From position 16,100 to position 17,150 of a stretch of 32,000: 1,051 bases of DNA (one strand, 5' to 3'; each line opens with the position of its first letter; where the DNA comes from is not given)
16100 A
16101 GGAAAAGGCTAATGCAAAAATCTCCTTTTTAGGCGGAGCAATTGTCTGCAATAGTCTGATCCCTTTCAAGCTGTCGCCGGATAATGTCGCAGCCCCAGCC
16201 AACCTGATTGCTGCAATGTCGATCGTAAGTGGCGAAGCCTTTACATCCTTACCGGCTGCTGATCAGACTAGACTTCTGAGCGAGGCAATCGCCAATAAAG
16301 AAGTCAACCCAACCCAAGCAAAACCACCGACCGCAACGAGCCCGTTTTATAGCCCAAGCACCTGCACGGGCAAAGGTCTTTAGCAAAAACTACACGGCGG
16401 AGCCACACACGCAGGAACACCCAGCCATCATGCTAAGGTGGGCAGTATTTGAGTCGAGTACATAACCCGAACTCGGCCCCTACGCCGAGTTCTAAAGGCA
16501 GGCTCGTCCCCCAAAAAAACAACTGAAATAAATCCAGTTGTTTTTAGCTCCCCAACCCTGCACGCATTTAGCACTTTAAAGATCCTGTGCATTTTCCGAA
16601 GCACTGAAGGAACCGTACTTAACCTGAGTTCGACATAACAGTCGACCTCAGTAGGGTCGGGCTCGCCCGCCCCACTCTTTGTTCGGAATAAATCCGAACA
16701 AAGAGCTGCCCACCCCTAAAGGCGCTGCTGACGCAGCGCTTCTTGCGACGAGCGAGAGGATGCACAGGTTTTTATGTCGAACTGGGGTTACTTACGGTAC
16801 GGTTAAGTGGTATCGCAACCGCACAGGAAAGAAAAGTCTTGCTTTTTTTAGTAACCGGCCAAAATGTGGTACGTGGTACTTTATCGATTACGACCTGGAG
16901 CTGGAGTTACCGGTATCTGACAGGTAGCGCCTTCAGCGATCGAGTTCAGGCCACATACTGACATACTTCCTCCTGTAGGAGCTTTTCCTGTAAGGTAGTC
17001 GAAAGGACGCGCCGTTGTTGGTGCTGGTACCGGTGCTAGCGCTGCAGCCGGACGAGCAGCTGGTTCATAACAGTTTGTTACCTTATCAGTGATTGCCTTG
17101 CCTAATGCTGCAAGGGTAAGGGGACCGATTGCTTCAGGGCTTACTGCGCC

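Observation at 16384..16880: Tandem hairpin modules with compensatory stems in a 497-bp convergent gap: candidate undescribed structured RNA or element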

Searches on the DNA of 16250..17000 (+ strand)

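Call 4: search_rna_families(source=window, start=16250, end=17000, threshold=evalue, max_evalue=10, show_alignments=3)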
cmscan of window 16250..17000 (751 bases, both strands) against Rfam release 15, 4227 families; matches with E-value up to 10: 5.
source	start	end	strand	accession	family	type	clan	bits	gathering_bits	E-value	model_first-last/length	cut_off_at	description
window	16512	16649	-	RF02713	MCS4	Gene; sRNA;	-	28.7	56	0.06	1-123/123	no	Mycoplasma sRNA MCS4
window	16655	16720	+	RF03323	mir-3613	Gene; miRNA;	-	14.5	91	7.1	1-86/86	no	mir-3613 microRNA precursor family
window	16363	16448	-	RF01210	snoU13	Gene; snRNA; snoRNA; CD-box;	CL00081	13.7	46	3.4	1-104/104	no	Small nucleolar RNA U13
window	16674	16706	-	RF00749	mir-208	Gene; miRNA;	-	13.4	56.4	8.9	13-63/77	no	mir-208 microRNA precursor family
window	16738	16797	+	RF02087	Yar_3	Gene; lncRNA;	-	10.2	50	7.6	1-67/67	no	Yellow-achaete intergenic RNA conserved region 3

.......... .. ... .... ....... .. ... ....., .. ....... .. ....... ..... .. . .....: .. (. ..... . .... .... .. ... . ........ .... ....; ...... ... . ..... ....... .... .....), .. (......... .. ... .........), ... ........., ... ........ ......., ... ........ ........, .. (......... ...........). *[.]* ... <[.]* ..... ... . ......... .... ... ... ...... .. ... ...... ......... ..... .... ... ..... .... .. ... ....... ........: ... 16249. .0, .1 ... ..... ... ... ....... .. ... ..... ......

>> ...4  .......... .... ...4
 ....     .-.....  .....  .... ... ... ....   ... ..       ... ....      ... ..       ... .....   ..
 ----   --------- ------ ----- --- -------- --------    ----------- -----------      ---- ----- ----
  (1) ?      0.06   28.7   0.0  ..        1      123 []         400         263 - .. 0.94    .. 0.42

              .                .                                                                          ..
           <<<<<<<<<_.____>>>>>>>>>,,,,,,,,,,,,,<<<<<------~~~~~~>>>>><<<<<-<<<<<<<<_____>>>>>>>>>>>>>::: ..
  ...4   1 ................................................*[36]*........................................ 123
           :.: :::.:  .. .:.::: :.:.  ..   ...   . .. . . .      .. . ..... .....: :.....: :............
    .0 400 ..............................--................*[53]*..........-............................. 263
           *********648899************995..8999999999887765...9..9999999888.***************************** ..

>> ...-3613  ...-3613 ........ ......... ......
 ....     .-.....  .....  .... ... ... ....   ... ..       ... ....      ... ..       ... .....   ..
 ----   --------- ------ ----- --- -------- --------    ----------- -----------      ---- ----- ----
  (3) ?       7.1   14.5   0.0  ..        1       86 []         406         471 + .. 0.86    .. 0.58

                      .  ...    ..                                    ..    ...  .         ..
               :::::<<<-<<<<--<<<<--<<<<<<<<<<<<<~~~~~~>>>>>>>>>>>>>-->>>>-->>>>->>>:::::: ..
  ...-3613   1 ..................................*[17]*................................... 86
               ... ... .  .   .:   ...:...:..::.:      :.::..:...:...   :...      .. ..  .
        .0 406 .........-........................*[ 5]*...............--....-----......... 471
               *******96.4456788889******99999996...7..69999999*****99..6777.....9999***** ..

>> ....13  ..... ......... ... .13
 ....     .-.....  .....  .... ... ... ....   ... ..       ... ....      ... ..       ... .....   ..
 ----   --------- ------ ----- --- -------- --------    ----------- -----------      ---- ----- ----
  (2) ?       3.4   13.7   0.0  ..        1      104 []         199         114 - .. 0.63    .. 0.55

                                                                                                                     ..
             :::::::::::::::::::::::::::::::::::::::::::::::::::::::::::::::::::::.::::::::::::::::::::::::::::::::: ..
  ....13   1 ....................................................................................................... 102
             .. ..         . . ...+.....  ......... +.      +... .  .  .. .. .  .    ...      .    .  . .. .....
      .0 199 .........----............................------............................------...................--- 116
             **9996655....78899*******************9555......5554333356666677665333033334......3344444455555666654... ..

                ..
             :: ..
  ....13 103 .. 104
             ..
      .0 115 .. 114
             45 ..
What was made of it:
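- On Any Rfam RNA family (tmRNA, RNase P, SRP, 6S and others): The best sub-threshold hit is MCS4 at 28.7/56 bits (call 4).
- Checked: The best sub-threshold hit is MCS4, 28.7 bits against a gathering score of 56, E = 0.06 (call 4).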

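Call 11: search_dna_similar(query=window:16300-16950:+, collection=phages, mode=distant)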
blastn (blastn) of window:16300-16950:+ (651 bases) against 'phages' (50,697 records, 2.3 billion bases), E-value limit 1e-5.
No match.
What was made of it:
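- Tried and rejected: Phage origin. blastn against phage records found no match (call 11).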

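Call 63: build_rna_model(alignment_id=A6, structure=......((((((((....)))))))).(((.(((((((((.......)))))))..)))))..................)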
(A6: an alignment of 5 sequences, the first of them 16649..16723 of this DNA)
Model R1 built from alignment A6 (5 sequences, 79 columns); structure: as given.
model positions 76; base pairs 20; branch points 1; effective number of sequences 2.64; information 0.744 bits per position. Calibrated on 0.2 Mb of random sequence (short: E-values are rough).
structure used (alignment columns):
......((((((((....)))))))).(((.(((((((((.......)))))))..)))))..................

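Call 64: search_with_rna_model(model_id=R1, sources=[window, L002, L003, L007, L008, L012, L016, L017, L018, L019, L020, L022, L023], max_evalue=10, show_alignments=6)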
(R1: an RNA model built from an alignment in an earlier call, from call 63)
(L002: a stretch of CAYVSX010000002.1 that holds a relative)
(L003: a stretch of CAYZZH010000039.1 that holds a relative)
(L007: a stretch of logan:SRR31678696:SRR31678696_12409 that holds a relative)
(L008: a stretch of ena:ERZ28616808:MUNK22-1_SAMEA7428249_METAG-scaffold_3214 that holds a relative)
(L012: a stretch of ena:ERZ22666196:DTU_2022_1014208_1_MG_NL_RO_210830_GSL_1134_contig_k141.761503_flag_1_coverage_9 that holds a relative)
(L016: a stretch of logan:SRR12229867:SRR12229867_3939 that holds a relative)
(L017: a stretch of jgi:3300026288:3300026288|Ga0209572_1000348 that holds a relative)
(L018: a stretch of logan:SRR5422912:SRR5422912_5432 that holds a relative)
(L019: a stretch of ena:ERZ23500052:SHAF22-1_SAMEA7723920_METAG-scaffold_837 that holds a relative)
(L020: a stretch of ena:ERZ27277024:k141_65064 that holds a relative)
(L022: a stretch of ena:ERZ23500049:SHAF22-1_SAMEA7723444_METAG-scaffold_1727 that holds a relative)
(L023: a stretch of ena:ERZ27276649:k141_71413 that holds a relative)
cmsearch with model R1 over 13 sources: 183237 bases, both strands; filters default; matches with E-value up to 10: 10.
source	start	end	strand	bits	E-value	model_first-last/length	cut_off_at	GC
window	16649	16723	+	90.9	8e-21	1-76/76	no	0.59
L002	4964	5039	+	88.4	3.4e-20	1-76/76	no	0.58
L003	798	874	+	85.6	1.8e-19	1-76/76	no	0.6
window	16490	16565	+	65.6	2.3e-14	1-76/76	no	0.46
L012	7338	7410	+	64.5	4.4e-14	1-76/76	no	0.6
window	16675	16706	-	15.7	0.14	26-58/76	no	0.41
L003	803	822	-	12.9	0.73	6-25/76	no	0.85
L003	825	855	-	11.2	2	27-58/76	no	0.42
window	14171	14244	-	10.8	2.5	1-76/76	no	0.65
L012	7344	7361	-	9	7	7-24/76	no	0.83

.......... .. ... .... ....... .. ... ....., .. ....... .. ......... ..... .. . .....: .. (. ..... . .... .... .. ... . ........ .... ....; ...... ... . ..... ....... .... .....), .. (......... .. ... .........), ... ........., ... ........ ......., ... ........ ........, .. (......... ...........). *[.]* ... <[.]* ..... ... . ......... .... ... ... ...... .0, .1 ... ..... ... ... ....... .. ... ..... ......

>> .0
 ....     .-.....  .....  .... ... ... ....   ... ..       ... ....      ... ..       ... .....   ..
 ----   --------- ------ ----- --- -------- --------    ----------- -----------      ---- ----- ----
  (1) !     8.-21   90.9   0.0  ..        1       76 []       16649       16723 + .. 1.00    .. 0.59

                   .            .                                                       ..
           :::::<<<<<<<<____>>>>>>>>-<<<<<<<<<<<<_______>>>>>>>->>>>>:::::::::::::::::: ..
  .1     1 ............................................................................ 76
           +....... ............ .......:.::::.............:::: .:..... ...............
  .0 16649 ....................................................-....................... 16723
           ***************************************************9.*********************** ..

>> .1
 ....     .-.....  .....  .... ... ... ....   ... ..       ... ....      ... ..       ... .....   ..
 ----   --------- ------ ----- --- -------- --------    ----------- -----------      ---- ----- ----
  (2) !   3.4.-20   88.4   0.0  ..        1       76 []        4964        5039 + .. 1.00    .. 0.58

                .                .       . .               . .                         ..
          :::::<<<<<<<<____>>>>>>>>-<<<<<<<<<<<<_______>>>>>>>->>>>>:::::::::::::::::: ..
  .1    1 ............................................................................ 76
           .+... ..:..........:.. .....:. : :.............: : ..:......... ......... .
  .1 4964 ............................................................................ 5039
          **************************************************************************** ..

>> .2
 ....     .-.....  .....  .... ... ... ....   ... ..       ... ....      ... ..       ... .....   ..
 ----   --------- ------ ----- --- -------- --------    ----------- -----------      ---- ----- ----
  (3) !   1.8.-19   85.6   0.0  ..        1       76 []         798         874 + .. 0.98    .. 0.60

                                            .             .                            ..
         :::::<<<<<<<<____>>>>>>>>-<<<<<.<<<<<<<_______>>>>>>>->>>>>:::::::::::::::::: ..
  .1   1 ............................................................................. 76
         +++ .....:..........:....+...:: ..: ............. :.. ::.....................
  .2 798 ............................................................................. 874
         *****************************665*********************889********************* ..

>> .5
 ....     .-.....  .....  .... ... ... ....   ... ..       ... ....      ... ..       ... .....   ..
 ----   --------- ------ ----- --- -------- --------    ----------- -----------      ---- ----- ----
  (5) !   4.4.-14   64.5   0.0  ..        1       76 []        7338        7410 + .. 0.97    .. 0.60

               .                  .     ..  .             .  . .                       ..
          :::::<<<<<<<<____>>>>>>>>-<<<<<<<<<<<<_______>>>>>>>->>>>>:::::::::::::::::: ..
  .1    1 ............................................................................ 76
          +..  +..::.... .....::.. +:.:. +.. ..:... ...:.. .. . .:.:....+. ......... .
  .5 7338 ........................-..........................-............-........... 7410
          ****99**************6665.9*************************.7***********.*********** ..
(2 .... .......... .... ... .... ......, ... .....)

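Call 75: search_with_rna_model(model_id=R1, sources=[window, L002, L003, L012, L014], max_evalue=0.000001, make_alignment=true)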
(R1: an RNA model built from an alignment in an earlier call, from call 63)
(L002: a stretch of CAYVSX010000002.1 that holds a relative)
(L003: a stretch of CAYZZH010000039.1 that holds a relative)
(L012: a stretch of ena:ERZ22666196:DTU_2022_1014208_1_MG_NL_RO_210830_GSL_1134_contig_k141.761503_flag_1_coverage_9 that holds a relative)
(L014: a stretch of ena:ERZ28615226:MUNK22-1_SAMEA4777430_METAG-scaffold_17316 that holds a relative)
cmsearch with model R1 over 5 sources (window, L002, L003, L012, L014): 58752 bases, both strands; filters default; matches with E-value up to 0.000001: 6.
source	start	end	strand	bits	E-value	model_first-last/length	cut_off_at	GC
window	16649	16723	+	90.9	2.6e-21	1-76/76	no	0.59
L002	4964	5039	+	88.4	1.1e-20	1-76/76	no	0.58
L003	798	874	+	85.6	5.6e-20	1-76/76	no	0.6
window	16490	16565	+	65.6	7.5e-15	1-76/76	no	0.46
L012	7338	7410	+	64.5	1.4e-14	1-76/76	no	0.6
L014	2190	2262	+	52.2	2e-11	1-76/76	no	0.62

Alignment A7: 6 matches aligned to the model, 78 columns, each read 5' to 3' on its own strand. Consensus structure (alignment columns), stored with it:
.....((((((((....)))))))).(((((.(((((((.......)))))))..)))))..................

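Call 99: search_with_rna_model(model_id=R1, sources=[L033, L025, L028, L029, L030, L031, L032, L009, L010, L021], max_evalue=1)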
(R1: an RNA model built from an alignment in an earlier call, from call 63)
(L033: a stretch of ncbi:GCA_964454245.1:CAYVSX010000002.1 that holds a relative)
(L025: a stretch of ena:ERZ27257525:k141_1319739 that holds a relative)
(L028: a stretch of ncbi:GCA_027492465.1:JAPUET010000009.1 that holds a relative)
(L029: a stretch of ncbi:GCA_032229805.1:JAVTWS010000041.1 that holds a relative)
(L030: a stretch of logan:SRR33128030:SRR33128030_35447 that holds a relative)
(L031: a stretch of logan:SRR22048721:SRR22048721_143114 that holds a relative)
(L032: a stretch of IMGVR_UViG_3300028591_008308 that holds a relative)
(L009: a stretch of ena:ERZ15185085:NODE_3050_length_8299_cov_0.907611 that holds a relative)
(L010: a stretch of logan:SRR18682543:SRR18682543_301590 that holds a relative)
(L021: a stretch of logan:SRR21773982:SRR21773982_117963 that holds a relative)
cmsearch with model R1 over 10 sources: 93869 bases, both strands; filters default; matches with E-value up to 1: 1.
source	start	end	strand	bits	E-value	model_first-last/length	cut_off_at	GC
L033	11235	11310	+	88.4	1.7e-20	1-76/76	no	0.58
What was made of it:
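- CM R1 found no further copies in about 277 kb of other Saccharibacteria DNA (calls 64, 99).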
